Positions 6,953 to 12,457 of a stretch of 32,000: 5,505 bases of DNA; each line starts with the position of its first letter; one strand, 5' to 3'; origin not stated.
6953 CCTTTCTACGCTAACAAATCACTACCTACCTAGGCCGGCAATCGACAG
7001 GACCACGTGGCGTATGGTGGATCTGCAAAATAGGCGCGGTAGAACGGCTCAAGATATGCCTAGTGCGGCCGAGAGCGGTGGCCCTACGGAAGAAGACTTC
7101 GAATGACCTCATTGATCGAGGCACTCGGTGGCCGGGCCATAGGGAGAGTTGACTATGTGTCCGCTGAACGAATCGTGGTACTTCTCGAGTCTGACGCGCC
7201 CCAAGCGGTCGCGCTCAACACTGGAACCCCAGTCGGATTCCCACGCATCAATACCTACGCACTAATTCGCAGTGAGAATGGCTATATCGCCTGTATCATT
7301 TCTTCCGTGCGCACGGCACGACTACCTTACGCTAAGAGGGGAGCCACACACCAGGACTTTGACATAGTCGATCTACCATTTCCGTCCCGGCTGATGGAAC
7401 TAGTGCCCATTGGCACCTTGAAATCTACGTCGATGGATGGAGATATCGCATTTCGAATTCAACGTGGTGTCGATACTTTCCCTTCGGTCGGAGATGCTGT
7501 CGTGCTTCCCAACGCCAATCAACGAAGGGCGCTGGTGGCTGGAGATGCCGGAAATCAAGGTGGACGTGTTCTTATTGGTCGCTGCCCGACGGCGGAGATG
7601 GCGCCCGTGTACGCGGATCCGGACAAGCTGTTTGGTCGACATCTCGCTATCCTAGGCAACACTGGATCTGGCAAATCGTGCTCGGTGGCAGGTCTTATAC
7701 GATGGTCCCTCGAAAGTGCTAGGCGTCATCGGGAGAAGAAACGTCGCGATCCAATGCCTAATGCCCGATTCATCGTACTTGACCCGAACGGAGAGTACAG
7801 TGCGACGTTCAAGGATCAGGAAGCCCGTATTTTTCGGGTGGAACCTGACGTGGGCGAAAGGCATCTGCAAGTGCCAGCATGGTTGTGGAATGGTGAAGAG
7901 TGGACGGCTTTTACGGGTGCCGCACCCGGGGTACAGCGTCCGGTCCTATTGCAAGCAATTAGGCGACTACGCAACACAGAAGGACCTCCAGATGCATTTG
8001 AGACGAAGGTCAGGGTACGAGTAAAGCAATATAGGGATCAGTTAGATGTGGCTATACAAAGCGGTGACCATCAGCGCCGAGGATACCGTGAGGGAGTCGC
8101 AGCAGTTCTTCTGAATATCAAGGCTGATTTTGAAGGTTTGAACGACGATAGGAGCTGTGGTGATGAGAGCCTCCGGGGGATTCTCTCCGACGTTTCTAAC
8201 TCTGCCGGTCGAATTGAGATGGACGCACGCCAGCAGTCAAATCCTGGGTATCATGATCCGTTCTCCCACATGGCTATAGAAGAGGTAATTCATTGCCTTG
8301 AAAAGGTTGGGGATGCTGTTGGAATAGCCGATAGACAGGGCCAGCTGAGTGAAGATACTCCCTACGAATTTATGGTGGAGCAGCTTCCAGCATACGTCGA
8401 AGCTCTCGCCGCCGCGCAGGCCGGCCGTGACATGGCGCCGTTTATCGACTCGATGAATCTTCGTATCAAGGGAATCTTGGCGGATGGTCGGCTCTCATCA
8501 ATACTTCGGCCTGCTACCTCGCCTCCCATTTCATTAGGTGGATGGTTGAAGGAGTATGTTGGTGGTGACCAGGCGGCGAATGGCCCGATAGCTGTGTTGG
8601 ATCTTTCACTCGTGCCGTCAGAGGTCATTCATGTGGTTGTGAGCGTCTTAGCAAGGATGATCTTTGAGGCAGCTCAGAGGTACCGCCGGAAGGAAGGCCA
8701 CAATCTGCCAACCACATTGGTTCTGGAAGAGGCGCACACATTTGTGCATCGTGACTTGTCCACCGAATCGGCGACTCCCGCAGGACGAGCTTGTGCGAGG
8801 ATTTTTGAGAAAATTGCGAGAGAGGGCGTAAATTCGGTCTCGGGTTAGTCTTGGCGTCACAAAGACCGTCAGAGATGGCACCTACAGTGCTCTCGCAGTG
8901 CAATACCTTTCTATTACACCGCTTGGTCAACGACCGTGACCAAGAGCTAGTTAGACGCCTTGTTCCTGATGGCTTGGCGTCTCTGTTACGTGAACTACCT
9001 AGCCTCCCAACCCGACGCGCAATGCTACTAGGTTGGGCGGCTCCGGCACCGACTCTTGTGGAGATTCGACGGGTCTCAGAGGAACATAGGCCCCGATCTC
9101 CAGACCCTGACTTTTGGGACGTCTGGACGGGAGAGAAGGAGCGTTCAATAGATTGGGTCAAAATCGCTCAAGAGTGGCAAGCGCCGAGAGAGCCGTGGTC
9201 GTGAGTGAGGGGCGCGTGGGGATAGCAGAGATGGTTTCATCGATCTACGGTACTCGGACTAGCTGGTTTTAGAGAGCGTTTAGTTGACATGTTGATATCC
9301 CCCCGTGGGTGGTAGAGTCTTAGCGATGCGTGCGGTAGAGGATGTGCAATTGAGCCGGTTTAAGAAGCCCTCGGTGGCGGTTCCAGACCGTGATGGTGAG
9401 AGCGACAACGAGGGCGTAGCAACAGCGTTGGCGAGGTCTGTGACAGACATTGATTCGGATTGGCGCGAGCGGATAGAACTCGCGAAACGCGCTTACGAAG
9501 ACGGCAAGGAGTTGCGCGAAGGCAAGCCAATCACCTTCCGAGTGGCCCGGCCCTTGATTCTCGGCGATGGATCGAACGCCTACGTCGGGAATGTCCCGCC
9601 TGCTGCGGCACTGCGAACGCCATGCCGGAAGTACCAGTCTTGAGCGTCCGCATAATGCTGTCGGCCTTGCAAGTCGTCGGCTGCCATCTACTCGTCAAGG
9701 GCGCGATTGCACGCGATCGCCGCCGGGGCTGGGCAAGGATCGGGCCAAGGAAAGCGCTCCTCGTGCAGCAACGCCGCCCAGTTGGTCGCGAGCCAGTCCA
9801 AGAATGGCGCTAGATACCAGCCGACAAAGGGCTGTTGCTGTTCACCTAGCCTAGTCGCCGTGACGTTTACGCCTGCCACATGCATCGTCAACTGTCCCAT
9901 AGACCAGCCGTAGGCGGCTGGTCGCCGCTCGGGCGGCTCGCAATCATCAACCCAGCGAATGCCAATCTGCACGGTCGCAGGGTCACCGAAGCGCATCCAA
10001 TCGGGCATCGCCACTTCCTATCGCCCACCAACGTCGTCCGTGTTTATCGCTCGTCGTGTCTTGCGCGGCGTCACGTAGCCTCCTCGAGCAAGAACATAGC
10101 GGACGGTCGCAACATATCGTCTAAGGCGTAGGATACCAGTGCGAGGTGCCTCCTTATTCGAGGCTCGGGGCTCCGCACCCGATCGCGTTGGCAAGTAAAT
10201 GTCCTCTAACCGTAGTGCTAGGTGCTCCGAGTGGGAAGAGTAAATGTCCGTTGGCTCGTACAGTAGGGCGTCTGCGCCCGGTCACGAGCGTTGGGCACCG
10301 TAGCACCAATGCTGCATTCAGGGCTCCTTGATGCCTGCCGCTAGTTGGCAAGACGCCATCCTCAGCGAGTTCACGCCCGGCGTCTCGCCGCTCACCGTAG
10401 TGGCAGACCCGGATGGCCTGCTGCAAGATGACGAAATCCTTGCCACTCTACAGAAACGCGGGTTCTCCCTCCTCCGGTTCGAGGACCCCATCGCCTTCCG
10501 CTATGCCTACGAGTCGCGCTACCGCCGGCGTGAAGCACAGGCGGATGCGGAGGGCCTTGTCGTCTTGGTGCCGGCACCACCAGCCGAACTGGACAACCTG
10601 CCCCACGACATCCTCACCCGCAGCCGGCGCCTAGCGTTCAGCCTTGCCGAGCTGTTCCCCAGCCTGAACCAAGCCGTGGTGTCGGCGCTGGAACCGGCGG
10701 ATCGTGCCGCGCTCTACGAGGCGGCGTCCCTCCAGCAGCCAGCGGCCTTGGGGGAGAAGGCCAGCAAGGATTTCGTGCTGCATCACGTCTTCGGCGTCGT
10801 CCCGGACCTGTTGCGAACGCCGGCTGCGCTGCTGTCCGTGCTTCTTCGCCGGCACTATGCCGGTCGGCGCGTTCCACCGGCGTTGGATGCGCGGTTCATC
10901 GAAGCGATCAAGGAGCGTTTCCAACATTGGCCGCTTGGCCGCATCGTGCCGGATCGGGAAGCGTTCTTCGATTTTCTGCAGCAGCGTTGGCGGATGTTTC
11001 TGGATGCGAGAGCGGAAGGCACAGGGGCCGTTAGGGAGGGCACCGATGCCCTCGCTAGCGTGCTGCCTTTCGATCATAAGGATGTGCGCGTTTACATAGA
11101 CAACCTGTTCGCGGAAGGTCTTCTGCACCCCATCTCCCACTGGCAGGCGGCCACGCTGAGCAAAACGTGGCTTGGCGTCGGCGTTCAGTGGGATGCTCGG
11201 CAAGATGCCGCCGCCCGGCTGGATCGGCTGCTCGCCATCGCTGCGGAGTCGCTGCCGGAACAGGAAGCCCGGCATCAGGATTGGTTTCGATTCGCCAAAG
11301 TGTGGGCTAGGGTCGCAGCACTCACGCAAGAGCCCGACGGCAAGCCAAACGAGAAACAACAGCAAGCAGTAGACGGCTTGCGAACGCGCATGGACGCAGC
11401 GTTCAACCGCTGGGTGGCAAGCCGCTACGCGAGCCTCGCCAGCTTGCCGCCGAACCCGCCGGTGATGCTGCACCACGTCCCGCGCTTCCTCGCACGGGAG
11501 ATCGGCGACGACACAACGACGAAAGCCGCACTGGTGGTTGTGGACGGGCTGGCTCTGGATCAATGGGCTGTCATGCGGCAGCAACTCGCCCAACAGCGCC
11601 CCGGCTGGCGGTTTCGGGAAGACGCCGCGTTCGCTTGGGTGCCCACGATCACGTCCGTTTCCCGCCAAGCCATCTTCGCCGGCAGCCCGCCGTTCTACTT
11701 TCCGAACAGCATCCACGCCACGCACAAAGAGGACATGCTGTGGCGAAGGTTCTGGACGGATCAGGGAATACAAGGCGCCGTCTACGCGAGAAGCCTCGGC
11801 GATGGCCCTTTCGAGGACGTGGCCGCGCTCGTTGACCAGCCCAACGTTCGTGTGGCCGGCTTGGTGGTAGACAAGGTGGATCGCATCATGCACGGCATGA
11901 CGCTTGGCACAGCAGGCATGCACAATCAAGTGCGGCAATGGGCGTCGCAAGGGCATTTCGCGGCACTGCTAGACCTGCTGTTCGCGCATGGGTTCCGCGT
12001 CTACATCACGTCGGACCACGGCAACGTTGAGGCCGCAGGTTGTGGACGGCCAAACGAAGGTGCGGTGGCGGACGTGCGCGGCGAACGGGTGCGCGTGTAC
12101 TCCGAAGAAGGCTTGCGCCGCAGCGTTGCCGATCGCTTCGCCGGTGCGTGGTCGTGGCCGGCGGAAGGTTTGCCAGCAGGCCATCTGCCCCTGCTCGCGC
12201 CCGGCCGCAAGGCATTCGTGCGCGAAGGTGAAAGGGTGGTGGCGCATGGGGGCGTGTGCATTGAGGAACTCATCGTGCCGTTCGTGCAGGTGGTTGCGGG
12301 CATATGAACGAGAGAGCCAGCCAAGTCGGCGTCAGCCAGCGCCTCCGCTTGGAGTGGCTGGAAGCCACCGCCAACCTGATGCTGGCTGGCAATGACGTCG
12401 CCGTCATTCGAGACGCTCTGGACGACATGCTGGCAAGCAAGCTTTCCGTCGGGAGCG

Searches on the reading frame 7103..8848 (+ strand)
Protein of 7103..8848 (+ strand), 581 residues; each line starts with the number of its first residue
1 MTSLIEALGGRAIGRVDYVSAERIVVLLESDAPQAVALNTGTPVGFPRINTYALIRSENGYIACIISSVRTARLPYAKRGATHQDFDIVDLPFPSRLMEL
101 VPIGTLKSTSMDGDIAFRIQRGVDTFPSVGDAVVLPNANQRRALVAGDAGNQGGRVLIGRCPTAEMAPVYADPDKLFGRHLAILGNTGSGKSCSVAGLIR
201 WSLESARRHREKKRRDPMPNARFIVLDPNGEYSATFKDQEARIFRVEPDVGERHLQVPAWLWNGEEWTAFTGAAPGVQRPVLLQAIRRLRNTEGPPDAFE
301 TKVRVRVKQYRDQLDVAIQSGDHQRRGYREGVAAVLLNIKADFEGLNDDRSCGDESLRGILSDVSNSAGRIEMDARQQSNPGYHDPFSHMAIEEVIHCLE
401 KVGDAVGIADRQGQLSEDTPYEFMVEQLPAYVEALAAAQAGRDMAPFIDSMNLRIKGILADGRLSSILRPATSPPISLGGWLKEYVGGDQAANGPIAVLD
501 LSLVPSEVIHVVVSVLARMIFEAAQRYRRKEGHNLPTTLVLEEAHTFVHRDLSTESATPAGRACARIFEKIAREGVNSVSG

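Call 6: search_protein_families(library=padloc, proteins=[window:7103-8848:+], max_evalue=0.001)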
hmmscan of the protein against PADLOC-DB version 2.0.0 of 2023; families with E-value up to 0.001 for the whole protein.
window:7103-8848:+ (581 aa): 14 families
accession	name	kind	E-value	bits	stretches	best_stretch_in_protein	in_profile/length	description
PDLC04098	HerA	-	8.2e-178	591.1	1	1-575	1-566/686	-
PDLC04105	HerA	-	1.3e-52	177.2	2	10-270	9-249/576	-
PDLC04102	HerA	-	5.4e-52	175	1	11-575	8-539/654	-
PDLC04106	HerA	-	3.6e-41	139.5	1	154-575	151-548/667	-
PDLC02188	HerA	-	1.1e-24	85.3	2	370-575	248-462/578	-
PDLC04103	HerA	-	1.9e-22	77.3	2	11-290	14-269/579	-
PDLC04100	HerA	-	2.6e-21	73.9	2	95-295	86-268/580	-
PDLC02185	HerA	-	1.7e-19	68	2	96-291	87-266/585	-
PDLC04101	HerA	-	6.8e-17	59.3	1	10-267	11-248/400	-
PDLC04097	HerA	-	1.4e-16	58.3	1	12-308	7-290/618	-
PDLC04099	HerA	-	8.5e-16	55.9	1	13-233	12-211/214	-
PDLC04107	HerA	-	1e-14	52.3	1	53-266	44-252/306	-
PDLC04104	HerA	-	1.9e-11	41.3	1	493-575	179-256/379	-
PDLC04140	mad8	-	1.7e-05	22.5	1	178-248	27-85/314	mads_8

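Call 7: search_protein_families(library=ncbifam, proteins=[window:7103-8848:+], max_evalue=0.001)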
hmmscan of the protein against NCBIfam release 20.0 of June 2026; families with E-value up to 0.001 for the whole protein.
window:7103-8848:+ (581 aa): 4 families
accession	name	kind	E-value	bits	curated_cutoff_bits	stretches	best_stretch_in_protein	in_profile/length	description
NF042944.1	HerA_antiphage_2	equivalog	9.8e-26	90.6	850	2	414-575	297-462/576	anti-phage-associated helicase HerA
NF042943.1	HerA_antiphage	equivalog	1.1e-19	70.5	800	2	125-293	105-259/566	anti-phage-associated helicase HerA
NF040937.1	HerA_Thermprot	equivalog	4.4e-10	38.6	800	1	493-563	306-377/487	DNA double-strand break repair helicase HerA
NF040819.1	helicase_HerA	equivalog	2.2e-06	26.5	970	1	152-206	130-184/561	DNA double-strand break repair helicase HerA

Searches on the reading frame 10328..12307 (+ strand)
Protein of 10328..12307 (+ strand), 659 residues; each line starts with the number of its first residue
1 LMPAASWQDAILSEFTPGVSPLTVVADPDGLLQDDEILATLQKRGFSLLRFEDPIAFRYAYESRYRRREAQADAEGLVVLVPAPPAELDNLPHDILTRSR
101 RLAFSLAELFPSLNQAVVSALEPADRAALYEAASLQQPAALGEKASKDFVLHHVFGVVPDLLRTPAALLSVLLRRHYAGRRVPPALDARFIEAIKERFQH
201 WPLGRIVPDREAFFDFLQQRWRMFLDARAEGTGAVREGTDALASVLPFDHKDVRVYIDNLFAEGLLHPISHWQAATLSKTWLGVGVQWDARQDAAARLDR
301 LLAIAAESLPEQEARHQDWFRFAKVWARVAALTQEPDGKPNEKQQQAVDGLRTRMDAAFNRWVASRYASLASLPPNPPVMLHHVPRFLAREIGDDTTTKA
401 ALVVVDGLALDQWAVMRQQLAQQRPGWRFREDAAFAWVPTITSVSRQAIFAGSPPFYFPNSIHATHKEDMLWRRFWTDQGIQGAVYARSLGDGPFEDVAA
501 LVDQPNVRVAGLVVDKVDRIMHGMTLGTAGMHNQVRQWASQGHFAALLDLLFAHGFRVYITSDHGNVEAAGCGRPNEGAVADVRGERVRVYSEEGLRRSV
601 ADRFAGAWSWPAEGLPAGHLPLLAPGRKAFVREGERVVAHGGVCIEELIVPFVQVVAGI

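Call 6: search_protein_families(library=padloc, proteins=[window:10328-12307:+], max_evalue=0.001)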
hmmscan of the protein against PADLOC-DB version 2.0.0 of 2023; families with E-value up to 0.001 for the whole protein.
window:10328-12307:+ (659 aa): 3 families
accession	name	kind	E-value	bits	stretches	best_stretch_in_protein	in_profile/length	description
PDLC02558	PglZ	-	3.3e-259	859.6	1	5-655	2-661/666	PglZ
PDLC02556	PglZ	-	4.9e-134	446.3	1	9-656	4-638/641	PglZ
PDLC02555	PglZ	-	1.3e-20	71.5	1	89-655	73-611/613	PglZ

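Call 7: search_protein_families(library=ncbifam, proteins=[window:10328-12307:+], max_evalue=0.001)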
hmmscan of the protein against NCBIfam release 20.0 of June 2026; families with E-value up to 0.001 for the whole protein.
window:10328-12307:+ (659 aa): 3 families
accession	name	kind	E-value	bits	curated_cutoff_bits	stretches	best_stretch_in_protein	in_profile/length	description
NF033449.0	BREX_PglZ_3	exception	1.1e-228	760.7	250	1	8-655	1-641/642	BREX-3 system phosphatase PglZ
NF052313.1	T9SS_RR_PorX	equivalog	1.2e-15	57.2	300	1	315-456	143-281/513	T9SS response regulator signal transducer PorX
NF033450.1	BREX_PglZ_1_B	equivalog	0.00059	18.1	400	0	387-655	426-674/675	BREX-1 system phosphatase PglZ type B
